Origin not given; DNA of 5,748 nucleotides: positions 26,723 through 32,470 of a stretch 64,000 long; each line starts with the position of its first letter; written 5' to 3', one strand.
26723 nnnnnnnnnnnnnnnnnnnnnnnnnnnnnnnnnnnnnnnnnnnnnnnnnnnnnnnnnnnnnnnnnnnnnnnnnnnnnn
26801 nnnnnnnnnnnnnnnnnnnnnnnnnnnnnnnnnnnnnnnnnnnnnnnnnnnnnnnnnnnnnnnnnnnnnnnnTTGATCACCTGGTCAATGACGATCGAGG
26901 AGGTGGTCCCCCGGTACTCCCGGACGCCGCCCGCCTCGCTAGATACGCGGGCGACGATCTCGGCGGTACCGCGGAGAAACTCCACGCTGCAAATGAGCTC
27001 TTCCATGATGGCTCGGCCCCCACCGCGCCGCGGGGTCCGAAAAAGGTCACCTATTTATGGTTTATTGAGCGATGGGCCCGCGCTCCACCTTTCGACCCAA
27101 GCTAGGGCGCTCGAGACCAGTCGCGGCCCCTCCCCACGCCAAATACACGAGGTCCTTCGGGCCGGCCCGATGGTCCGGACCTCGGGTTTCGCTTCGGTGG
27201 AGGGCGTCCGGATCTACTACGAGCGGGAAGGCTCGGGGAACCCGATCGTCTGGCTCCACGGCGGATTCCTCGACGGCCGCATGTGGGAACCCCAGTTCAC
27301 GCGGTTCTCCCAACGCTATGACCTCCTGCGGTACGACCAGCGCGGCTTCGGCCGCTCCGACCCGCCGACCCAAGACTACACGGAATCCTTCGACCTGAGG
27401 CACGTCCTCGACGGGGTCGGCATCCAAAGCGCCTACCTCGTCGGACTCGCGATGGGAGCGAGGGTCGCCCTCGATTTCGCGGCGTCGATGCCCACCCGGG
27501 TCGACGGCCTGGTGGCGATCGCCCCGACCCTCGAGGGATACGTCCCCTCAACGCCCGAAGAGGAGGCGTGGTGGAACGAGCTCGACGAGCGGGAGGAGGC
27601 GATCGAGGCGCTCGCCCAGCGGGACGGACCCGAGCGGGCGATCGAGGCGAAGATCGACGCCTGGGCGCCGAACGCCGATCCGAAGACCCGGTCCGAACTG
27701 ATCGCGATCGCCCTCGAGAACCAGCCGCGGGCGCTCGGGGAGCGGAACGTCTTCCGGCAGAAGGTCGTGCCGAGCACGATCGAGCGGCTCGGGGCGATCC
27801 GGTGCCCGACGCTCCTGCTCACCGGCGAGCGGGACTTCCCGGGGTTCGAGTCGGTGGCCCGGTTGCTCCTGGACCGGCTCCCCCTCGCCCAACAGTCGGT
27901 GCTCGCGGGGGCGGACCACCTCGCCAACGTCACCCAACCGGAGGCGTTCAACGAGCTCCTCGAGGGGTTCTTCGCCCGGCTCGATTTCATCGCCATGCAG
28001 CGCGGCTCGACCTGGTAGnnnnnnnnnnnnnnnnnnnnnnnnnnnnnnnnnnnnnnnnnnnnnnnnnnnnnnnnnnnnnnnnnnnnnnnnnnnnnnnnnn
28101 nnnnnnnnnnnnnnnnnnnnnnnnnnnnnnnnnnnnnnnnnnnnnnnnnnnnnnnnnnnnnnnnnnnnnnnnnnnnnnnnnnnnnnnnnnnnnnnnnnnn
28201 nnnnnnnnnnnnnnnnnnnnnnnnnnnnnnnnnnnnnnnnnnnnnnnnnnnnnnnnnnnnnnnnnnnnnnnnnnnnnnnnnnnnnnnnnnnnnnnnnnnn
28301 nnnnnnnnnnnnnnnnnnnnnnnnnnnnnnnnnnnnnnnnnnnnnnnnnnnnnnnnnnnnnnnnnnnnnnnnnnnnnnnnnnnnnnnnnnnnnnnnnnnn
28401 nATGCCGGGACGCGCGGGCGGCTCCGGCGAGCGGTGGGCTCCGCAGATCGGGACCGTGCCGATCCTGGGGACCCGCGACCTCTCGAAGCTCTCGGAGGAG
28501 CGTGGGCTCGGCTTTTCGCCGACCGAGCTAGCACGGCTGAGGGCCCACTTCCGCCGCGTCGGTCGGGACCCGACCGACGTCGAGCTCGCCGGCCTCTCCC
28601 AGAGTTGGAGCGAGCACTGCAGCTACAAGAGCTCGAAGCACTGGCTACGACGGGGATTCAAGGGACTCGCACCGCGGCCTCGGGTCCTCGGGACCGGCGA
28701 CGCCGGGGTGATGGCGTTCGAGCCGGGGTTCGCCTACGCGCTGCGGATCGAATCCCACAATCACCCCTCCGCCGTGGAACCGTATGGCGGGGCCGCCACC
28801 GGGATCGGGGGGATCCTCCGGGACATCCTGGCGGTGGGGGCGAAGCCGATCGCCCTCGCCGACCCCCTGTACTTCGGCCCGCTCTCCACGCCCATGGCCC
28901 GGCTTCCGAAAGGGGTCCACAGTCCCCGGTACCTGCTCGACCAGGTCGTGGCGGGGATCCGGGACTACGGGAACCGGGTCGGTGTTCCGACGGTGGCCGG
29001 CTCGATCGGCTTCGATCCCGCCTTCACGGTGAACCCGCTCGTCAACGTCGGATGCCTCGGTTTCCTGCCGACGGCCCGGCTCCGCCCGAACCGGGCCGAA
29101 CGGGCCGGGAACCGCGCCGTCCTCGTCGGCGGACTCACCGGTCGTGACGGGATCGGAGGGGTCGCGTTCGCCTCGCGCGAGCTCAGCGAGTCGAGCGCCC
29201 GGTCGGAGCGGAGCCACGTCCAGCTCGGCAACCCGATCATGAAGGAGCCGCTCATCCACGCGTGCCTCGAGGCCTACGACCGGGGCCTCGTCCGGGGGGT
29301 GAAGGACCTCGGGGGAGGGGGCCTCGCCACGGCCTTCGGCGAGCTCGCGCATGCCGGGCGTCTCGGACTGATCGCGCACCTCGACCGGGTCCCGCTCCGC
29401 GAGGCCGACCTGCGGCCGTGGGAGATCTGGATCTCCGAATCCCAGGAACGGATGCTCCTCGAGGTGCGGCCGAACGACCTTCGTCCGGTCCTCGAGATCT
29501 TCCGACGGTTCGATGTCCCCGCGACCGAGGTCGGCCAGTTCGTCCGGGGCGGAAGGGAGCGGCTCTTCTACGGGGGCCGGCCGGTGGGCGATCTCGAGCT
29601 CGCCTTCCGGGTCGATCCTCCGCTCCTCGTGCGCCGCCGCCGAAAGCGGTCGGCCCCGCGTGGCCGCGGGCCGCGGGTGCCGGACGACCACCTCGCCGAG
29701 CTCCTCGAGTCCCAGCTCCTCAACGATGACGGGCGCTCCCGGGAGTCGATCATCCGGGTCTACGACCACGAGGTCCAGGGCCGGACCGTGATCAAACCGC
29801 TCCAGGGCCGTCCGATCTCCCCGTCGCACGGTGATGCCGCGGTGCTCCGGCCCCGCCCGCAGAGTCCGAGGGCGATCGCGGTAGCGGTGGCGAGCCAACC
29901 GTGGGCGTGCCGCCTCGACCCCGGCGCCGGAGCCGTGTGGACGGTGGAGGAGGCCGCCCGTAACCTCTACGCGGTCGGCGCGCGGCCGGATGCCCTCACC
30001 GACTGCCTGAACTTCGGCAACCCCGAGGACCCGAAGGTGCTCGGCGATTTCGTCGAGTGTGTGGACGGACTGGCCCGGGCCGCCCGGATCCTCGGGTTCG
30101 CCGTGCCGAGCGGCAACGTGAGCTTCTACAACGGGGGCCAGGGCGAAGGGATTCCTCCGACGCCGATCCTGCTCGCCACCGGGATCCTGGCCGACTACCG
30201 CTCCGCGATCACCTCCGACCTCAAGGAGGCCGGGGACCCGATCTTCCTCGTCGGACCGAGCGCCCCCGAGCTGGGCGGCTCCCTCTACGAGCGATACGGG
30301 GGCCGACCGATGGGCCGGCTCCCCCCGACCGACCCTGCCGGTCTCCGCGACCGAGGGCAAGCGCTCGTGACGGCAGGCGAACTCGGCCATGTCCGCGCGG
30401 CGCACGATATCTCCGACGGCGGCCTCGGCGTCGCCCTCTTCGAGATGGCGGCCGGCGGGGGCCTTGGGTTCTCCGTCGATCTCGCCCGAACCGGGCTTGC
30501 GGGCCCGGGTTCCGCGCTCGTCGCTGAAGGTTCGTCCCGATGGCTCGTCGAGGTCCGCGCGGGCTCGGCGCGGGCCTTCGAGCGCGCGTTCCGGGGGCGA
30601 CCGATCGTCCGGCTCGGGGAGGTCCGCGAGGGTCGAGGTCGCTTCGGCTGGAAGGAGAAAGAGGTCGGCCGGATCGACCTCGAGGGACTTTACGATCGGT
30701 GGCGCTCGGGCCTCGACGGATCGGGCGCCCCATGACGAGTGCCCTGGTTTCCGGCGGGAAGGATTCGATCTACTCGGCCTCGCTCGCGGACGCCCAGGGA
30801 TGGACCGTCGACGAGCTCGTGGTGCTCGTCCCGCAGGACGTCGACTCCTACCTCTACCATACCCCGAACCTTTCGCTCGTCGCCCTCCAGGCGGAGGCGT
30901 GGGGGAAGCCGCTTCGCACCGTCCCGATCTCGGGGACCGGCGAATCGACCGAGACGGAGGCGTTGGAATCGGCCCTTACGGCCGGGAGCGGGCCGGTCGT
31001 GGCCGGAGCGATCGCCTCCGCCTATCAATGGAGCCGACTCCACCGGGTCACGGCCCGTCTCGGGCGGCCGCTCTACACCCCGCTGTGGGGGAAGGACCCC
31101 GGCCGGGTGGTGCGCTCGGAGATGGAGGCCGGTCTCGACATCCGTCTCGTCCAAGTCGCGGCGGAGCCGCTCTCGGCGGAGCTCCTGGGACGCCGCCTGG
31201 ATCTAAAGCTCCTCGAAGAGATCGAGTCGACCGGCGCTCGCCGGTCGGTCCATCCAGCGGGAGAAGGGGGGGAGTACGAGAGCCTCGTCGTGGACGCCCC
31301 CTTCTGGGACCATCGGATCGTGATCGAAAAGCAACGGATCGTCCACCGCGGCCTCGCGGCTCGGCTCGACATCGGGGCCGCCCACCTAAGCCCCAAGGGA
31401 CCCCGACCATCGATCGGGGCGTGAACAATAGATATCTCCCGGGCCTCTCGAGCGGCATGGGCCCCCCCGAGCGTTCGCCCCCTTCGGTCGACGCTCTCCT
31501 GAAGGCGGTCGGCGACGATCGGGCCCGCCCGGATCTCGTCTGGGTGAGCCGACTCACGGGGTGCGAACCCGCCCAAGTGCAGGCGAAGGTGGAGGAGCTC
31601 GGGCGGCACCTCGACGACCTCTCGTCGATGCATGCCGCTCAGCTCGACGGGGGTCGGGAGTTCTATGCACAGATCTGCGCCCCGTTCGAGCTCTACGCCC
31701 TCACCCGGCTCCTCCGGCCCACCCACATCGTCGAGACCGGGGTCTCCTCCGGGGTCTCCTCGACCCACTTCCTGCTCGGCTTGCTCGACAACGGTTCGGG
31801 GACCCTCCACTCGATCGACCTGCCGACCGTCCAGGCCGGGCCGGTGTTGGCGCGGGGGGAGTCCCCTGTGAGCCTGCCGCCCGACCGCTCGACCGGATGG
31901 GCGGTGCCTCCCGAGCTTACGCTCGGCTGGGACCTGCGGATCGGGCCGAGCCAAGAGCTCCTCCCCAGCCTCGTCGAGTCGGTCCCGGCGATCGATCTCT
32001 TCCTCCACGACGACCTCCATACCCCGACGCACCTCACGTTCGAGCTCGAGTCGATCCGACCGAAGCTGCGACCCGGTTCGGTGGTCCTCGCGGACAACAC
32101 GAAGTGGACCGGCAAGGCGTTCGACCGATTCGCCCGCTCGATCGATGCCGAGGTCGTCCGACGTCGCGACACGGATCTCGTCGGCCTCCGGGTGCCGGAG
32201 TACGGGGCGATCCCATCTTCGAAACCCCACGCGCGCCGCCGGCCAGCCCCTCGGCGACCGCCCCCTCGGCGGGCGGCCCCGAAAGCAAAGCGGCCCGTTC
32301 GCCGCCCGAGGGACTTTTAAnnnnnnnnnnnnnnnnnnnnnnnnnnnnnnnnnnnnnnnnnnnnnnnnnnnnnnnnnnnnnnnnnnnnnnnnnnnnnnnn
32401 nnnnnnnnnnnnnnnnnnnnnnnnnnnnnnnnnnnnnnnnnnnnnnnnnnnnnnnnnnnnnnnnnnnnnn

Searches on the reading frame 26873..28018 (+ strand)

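Call 38: search_protein_families(library=pfam, proteins=[window:26873-28018:+], max_evalue=0.0001)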
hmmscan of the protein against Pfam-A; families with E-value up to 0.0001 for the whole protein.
window:26873-28018:+ (381 aa): 3 families
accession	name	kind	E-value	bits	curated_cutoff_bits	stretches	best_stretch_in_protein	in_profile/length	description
PF12697.13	Abhydrolase_6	-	1.2e-20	75.6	26.3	1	125-361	1-216/217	Alpha/beta hydrolase family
PF00561.26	Abhydrolase_1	-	1.9e-16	60.9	25.8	1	123-249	1-133/245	alpha/beta hydrolase fold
PF12146.15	Hydrolase_4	-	1.6e-10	41.1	27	1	147-341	30-222/239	Serine aminopeptidase, S33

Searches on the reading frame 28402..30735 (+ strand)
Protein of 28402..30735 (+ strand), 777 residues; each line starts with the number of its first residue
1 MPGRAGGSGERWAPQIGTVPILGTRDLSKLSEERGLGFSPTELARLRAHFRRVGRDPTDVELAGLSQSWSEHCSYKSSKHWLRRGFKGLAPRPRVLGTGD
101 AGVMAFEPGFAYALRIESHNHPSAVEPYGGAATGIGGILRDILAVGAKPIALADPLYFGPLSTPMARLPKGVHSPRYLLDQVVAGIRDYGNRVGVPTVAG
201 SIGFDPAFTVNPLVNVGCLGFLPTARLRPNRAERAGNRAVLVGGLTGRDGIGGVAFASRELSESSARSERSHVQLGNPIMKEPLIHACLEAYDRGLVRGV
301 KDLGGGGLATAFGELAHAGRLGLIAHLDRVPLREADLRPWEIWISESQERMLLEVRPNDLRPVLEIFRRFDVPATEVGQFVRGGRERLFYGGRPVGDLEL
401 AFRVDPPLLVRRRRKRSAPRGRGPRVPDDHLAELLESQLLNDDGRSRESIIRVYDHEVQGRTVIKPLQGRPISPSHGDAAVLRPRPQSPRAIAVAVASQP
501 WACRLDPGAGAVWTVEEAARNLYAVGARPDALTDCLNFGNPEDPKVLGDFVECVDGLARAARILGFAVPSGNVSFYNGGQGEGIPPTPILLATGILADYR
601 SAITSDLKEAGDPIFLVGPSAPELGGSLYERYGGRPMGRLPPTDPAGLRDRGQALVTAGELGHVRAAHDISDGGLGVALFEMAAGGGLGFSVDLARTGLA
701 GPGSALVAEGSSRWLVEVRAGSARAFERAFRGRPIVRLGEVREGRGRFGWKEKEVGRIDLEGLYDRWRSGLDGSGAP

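Call 38: search_protein_families(library=pfam, proteins=[window:28402-30735:+], max_evalue=0.0001)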
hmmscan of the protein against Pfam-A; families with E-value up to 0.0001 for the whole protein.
window:28402-30735:+ (777 aa): 3 families
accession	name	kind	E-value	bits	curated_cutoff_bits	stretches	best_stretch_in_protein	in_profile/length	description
PF02769.27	AIRS_C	-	1.2e-49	168.9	23.1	2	234-390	1-155/156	AIR synthase related protein, C-terminal domain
PF00586.29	AIRS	-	1e-38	132.6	24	2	99-221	2-111/112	AIR synthase related protein, N-terminal domain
PF18072.6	FGAR-AT_linker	-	1.7e-16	60.9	26.6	1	27-76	1-50/50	Formylglycinamide ribonucleotide amidotransferase linker domain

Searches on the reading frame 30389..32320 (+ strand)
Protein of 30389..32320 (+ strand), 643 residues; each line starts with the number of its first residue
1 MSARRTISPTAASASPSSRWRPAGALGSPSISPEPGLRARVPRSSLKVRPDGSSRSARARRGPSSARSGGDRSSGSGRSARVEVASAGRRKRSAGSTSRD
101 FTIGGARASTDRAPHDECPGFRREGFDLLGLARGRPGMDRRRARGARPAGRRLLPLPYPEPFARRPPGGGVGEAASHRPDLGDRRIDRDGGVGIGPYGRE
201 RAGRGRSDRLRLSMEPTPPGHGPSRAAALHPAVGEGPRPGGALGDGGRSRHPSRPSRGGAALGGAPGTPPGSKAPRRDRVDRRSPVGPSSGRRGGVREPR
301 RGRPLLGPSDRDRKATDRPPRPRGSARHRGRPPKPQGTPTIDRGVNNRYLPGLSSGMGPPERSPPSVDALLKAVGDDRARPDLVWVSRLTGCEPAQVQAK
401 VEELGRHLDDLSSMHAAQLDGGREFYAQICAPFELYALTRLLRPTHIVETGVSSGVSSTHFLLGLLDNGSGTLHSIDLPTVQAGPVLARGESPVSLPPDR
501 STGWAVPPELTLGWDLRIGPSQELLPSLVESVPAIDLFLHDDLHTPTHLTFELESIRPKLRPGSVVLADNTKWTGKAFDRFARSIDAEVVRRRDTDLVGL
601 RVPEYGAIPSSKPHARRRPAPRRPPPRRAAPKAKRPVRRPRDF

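Call 38: search_protein_families(library=pfam, proteins=[window:30389-32320:+], max_evalue=0.0001)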
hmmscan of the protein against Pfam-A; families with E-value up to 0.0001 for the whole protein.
window:30389-32320:+ (643 aa): 1 family
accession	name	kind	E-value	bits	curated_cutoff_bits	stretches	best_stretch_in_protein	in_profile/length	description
PF13578.12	Methyltransf_24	-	1.3e-14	55.3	26.3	1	448-570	1-104/105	Methyltransferase domain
